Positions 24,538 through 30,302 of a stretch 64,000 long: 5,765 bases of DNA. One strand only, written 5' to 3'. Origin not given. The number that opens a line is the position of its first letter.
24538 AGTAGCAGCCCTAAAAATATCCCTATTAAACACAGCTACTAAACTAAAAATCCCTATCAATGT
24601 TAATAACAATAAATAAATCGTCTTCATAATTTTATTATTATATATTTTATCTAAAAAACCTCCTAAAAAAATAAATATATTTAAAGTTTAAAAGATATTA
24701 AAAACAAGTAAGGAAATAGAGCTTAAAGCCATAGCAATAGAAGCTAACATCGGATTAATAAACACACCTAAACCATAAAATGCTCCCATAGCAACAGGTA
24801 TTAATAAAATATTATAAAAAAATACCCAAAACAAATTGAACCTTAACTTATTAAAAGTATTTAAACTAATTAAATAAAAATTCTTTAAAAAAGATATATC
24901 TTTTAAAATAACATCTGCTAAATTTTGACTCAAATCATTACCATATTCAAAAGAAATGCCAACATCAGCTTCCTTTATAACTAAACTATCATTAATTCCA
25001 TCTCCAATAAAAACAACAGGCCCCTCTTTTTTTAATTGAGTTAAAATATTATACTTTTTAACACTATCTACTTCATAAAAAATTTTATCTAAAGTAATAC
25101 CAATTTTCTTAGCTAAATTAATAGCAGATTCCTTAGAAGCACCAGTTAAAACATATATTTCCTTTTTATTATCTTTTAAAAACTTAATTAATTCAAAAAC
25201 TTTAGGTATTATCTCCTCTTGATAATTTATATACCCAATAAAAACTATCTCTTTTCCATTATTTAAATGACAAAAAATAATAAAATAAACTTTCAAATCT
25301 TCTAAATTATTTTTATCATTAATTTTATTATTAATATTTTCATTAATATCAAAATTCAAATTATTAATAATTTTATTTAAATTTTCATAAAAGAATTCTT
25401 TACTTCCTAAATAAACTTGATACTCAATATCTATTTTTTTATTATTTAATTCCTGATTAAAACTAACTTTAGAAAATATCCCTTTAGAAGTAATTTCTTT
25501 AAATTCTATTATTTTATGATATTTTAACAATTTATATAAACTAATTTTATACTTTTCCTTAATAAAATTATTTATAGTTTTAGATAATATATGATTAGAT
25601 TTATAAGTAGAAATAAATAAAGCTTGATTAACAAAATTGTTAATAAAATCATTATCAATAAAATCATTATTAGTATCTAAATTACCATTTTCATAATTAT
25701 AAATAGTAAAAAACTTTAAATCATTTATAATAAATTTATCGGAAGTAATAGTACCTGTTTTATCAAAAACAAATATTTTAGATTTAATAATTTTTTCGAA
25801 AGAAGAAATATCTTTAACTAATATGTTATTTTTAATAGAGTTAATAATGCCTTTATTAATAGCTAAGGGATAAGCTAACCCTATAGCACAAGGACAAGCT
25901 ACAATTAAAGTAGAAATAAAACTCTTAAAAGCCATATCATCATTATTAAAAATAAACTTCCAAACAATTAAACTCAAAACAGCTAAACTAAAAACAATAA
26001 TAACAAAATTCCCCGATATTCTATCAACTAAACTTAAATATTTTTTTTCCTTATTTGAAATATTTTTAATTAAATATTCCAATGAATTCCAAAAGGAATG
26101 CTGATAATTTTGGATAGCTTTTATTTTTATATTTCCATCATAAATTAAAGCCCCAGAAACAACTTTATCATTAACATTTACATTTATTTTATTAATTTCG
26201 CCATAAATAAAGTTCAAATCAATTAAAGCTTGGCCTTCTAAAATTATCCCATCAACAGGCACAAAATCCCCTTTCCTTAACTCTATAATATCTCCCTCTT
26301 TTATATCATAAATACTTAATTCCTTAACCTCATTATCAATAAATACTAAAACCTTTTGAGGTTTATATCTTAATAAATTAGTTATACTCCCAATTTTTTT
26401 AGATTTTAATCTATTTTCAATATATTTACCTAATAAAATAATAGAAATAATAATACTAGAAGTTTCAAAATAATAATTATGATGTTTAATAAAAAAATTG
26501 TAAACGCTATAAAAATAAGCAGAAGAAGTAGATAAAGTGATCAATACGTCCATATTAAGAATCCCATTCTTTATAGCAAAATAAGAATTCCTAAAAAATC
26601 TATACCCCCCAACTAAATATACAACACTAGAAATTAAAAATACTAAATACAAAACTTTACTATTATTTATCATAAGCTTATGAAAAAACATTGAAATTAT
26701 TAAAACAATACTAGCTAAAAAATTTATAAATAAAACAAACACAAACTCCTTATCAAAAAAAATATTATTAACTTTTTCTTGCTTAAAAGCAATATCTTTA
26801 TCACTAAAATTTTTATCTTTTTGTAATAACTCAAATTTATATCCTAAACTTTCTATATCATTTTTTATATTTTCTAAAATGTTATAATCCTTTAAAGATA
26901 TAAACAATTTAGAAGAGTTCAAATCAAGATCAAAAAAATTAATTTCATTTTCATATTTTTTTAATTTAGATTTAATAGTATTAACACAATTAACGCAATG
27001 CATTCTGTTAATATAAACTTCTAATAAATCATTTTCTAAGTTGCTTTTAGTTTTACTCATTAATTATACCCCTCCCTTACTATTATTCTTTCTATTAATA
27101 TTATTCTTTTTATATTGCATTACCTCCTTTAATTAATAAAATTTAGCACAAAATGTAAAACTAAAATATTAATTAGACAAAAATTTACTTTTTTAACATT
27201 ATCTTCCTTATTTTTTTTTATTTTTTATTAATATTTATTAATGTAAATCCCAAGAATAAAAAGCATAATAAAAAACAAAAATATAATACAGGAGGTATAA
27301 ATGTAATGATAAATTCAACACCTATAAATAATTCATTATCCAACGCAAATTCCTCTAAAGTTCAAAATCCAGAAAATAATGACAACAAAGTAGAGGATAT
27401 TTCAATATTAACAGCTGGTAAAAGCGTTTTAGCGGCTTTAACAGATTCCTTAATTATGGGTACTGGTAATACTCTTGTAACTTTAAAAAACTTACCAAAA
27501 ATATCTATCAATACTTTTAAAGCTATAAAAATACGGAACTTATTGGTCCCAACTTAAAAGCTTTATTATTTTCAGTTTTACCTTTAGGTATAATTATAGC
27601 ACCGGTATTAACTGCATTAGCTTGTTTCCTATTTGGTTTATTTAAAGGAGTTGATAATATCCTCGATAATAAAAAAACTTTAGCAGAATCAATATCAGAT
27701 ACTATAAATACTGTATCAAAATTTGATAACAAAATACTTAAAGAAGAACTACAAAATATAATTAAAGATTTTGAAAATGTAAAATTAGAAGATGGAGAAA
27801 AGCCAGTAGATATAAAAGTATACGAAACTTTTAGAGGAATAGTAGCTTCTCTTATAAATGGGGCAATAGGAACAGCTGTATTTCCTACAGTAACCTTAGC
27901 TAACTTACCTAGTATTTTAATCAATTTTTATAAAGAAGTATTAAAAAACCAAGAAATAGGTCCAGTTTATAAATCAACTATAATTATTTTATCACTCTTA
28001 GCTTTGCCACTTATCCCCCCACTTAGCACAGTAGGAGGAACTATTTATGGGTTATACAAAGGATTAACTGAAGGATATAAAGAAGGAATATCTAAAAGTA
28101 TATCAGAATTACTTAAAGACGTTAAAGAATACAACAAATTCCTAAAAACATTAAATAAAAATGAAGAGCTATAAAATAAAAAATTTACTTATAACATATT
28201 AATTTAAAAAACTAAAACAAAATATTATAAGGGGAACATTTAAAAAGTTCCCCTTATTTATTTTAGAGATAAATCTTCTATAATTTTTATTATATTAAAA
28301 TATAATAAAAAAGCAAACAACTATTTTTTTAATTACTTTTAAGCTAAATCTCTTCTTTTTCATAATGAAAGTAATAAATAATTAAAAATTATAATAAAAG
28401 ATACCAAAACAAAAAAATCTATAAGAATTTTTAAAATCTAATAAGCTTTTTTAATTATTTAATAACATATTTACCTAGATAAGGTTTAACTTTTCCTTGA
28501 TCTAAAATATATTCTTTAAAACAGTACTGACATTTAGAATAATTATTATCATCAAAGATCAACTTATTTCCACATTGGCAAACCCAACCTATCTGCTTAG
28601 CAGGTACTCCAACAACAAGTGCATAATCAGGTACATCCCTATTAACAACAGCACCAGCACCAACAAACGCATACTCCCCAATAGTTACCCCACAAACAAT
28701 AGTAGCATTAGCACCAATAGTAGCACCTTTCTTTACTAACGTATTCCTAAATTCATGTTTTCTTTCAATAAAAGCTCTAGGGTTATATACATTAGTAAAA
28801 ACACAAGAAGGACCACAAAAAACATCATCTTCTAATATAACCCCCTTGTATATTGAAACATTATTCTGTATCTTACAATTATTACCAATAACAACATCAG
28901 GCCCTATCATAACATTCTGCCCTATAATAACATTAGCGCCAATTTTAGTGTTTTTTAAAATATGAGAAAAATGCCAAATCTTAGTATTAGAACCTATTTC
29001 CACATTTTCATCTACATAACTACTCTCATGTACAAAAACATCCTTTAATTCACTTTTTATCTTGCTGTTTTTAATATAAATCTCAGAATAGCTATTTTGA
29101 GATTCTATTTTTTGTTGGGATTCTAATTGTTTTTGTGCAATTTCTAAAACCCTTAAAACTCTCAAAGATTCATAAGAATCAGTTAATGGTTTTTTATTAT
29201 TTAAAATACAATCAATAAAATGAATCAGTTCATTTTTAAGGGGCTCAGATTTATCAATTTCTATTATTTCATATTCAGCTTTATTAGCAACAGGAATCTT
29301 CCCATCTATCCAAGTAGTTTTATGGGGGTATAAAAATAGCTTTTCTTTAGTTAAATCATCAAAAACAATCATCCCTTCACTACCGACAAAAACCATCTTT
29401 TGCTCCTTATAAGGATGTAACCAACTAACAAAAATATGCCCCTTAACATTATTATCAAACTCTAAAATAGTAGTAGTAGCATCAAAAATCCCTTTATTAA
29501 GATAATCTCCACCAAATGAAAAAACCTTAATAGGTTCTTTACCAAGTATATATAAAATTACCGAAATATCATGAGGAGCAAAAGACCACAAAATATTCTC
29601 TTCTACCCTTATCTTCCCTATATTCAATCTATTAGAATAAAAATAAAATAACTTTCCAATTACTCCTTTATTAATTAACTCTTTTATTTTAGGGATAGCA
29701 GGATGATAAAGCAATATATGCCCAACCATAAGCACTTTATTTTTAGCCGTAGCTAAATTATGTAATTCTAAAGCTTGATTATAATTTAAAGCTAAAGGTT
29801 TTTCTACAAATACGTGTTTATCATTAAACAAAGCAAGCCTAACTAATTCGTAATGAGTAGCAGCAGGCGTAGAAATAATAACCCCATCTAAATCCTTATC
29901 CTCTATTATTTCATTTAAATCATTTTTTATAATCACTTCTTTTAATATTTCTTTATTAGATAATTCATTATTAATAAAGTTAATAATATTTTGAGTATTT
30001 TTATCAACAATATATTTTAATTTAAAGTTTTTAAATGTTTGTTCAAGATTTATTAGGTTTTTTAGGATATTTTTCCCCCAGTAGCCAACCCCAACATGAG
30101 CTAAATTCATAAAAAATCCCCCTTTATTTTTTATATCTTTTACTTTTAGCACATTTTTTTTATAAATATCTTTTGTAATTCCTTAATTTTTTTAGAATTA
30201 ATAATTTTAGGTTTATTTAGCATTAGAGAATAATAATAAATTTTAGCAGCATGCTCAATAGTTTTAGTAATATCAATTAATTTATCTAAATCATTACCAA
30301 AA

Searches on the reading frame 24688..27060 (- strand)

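Call 77: search_protein_families(library=ncbifam, proteins=[window:24688-27060:-], max_evalue=1e-10)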
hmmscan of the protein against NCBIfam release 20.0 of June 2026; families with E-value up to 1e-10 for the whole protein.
window:24688-27060:- (790 aa): 16 families
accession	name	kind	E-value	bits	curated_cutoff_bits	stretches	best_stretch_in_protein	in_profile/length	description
TIGR01525.1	ATPase-IB_hvy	subfamily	1.1e-109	367.9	346.25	1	170-784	1-553/560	heavy metal translocating P-type ATPase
TIGR01511.1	ATPase-IB1_Cu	subfamily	1.9e-106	357.1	397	2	152-451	2-285/542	copper-translocating P-type ATPase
NF007952.0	PRK10671.1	equivalog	1.6e-79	268.1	1316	2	8-452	100-546/838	copper-exporting P-type ATPase CopA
TIGR01512.1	ATPase-IB2_Cd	subfamily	1.4e-62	212.1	313.5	2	200-455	20-262/494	cadmium family heavy metal-translocating P-type ATPase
TIGR01494.1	ATPase_P-type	subfamily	1.7e-51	175.1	62.3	2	204-454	2-238/478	HAD-IC family P-type ATPase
NF008262.1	PRK11033.1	equivalog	2.2e-45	155.4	1005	1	14-450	44-448/731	zinc/cadmium/mercury/lead-transporting ATPase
NF033775.1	P_type_ZntA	exception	2.9e-35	121.7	1240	1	13-443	50-446/732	Zn(II)/Cd(II)/Pb(II) translocating P-type ATPase ZntA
TIGR01647.1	ATPase-IIIA_H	equivalog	2.4e-27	95.4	615.5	1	198-454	55-313/755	plasma-membrane proton-efflux P-type ATPase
TIGR01517.1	ATPase-IIB_Ca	equivalog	7.1e-26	90.6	507.05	1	197-447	118-380/882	calcium-translocating P-type ATPase, PMCA-type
TIGR01522.1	ATPase-IIA2_Ca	equivalog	1.1e-21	76.4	798.3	1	219-657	103-541/854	calcium-transporting P-type ATPase, PMR1-type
TIGR01524.1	ATPase-IIIB_Mg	equivalog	2.9e-19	68.5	610.75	1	654-728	576-653/867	magnesium-translocating P-type ATPase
TIGR01657.1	P-ATPase-V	hypoth_equivalog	5.2e-15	54.1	618.25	0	666-704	788-827/1055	ATP13A2 family polyamine export P-type ATPase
TIGR01497.1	kdpB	equivalog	8.8e-15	53.8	527.9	1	239-718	110-547/675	potassium-transporting ATPase subunit KdpB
TIGR01116.1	ATPase-IIA1_Ca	equivalog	2.4e-13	49.1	703.4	0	594-724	445-588/799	calcium-translocating P-type ATPase, SERCA-type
NF011702.0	PRK15122.1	subfamily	2.8e-13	48.7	975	0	652-723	613-685/907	magnesium-translocating P-type ATPase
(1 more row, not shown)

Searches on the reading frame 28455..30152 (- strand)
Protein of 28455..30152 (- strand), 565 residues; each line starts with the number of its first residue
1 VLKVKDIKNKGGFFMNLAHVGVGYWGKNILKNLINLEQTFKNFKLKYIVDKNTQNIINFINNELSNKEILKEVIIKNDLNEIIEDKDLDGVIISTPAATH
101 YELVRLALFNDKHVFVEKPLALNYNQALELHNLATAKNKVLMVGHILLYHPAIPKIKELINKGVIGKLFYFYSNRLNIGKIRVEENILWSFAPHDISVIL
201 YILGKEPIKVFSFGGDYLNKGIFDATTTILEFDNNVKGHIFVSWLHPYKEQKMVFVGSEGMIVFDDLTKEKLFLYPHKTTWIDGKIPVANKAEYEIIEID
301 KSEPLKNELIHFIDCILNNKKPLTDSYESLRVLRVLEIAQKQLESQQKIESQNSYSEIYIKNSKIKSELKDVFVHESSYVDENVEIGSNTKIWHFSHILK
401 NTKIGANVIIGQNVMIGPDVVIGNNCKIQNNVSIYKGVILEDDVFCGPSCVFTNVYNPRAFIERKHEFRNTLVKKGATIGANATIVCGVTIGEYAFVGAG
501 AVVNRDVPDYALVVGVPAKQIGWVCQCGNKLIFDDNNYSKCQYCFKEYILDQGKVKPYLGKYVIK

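Call 77: search_protein_families(library=ncbifam, proteins=[window:28455-30152:-], max_evalue=1e-10)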
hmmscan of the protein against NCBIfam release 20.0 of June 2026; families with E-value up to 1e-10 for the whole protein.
window:28455-30152:- (565 aa): 27 families (the best 25 are shown)
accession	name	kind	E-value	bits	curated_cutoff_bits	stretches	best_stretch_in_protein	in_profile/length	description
NF040723.1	UDP-GlcNAcDh_Arch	equivalog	1.2e-43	149.8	450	1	16-336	2-294/302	UDP-N-acetylglucosamine 3-dehydrogenase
TIGR04380.1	myo_inos_iolG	equivalog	1.7e-30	106.1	355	1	16-349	3-329/330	inositol 2-dehydrogenase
TIGR03570.1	NeuD_NnaD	subfamily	6.2e-28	97.8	160.8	2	471-519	154-202/202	NeuD/PglB/VioB family sugar acetyltransferase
NF041392.1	XylDh_Gfo6_Halo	equivalog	2.2e-19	69.5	350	1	15-174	17-169/350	D-xylose 1-dehydrogenase Gfo6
NF002060.0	PRK00892.1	subfamily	2.1e-18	66.6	207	1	368-451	98-181/345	UDP-3-O-(3-hydroxymyristoyl)glucosamine N-acyltransferase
TIGR01853.1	lipid_A_lpxD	equivalog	8.4e-18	64.4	242.5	1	332-451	52-172/325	UDP-3-O-(3-hydroxymyristoyl)glucosamine N-acyltransferase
NF058585.1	HptprglPActTf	PfamEq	1e-17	64.2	300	0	475-521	111-157/172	heptaprenylglyceryl phosphate O-acetyltransferase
NF041874.1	EPS_EpsC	equivalog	1.3e-17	64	150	1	468-521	111-164/168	serine O-acetyltransferase EpsC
NF008607.0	PRK11579.1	subfamily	1.9e-17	63.3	330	1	70-174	47-151/346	oxidoreductase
NF010937.0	PRK14357.1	equivalog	7.5e-17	61.3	658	0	469-524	382-439/448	bifunctional UDP-N-acetylglucosamine diphosphorylase/glucosamine-1-phosphate N-acetyltransferase GlmU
TIGR01172.1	cysE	equivalog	1.5e-16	60.8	210.65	0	469-519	112-162/162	serine O-acetyltransferase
NF003657.0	PRK05289.1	equivalog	3.9e-15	55.7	226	0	373-434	5-66/264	acyl-ACP--UDP-N-acetylglucosamine O-acyltransferase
NF007240.0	PRK09677.1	equivalog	2e-14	53.5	243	0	473-521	133-181/192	putative lipopolysaccharide biosynthesis O-acetyl transferase WbbJ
TIGR01173.1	glmU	equivalog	1.2e-13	50.8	366.85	0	470-519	391-440/452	bifunctional UDP-N-acetylglucosamine diphosphorylase/glucosamine-1-phosphate N-acetyltransferase GlmU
NF010934.1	PRK14354.1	equivalog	1.6e-13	50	450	1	343-515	277-435/447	bifunctional UDP-N-acetylglucosamine diphosphorylase/glucosamine-1-phosphate N-acetyltransferase GlmU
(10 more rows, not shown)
